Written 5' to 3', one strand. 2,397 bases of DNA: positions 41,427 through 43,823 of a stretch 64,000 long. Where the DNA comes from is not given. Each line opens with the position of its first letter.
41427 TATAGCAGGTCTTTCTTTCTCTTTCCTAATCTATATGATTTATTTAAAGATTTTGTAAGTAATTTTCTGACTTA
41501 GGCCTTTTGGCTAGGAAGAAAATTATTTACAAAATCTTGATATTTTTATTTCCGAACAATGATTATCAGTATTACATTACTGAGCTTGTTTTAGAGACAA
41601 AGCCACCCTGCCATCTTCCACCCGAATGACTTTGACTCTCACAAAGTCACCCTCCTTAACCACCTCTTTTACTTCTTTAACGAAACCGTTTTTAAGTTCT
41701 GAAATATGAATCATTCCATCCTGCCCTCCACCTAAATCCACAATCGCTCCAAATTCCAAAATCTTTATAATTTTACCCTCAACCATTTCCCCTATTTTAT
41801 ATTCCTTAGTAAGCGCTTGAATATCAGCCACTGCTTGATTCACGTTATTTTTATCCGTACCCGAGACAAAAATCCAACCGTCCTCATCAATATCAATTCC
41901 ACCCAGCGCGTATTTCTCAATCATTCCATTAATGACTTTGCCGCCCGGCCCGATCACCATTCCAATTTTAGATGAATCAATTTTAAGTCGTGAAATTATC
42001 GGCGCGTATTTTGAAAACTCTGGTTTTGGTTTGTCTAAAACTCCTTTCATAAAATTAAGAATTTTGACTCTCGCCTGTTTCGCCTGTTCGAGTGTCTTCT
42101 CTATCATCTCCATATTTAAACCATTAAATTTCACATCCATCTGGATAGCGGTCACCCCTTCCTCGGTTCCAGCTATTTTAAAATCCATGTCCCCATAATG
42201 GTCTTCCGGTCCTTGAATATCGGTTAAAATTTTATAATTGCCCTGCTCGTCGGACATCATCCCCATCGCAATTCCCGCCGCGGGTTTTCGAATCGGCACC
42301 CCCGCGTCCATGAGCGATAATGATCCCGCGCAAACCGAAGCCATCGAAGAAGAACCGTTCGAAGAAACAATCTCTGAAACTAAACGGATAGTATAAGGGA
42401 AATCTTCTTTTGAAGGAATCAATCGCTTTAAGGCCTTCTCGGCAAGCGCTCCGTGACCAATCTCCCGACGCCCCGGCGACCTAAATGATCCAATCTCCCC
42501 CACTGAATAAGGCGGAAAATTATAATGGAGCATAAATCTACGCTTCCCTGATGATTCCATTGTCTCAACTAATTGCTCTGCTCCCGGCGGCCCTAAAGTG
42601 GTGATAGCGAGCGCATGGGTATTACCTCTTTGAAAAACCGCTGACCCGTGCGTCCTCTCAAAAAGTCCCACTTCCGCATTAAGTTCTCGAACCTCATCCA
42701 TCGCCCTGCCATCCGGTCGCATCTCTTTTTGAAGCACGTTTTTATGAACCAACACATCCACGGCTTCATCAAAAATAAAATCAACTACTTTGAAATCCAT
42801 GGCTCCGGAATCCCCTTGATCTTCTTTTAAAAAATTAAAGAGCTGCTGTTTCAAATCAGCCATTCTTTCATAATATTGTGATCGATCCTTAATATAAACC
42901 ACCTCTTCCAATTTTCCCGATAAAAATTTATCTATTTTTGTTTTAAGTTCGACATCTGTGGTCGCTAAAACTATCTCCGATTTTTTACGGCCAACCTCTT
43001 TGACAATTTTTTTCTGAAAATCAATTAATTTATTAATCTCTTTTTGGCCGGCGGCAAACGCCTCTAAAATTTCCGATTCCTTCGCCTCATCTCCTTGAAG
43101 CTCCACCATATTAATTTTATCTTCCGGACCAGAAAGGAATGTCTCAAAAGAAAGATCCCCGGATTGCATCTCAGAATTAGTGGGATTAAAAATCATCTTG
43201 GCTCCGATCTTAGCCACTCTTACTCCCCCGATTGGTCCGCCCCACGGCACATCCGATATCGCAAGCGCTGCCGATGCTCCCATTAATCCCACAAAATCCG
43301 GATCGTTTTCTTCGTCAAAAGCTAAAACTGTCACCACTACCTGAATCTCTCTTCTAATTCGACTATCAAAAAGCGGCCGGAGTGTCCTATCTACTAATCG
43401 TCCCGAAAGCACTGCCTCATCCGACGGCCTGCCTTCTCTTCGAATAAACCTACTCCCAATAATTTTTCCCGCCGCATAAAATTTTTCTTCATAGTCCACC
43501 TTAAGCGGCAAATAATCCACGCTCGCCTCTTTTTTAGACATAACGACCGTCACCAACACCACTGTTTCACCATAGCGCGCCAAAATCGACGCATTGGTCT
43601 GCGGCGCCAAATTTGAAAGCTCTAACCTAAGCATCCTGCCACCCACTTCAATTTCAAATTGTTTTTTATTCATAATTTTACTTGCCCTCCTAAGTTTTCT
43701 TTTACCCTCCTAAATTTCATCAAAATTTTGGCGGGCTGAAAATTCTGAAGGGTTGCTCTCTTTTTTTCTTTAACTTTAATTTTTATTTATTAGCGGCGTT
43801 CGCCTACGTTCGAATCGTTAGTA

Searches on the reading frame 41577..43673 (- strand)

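Call 11: search_protein_families(library=pfam, proteins=[window:41577-43673:-])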
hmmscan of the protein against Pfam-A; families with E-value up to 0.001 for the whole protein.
window:41577-43673:- (698 aa): 5 families
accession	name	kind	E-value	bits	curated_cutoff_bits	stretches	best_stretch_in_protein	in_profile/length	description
PF01138.27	RNase_PH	-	3.4e-51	173.5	25.5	2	327-460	1-130/130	3' exoribonuclease family, domain 1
PF00575.29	S1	-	1.2e-15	58.1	22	1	625-694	2-73/74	S1 RNA binding domain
PF03725.20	RNase_PH_C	-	1.5e-13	50.9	20.8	2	146-211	1-66/67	3' exoribonuclease family, domain 2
PF00013.35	KH_1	-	3.4e-07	30.4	21.5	1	562-619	3-65/66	KH domain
PF03726.19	PNPase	-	3.5e-07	31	24.6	1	242-323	1-80/81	Polyribonucleotide nucleotidyltransferase, RNA binding domain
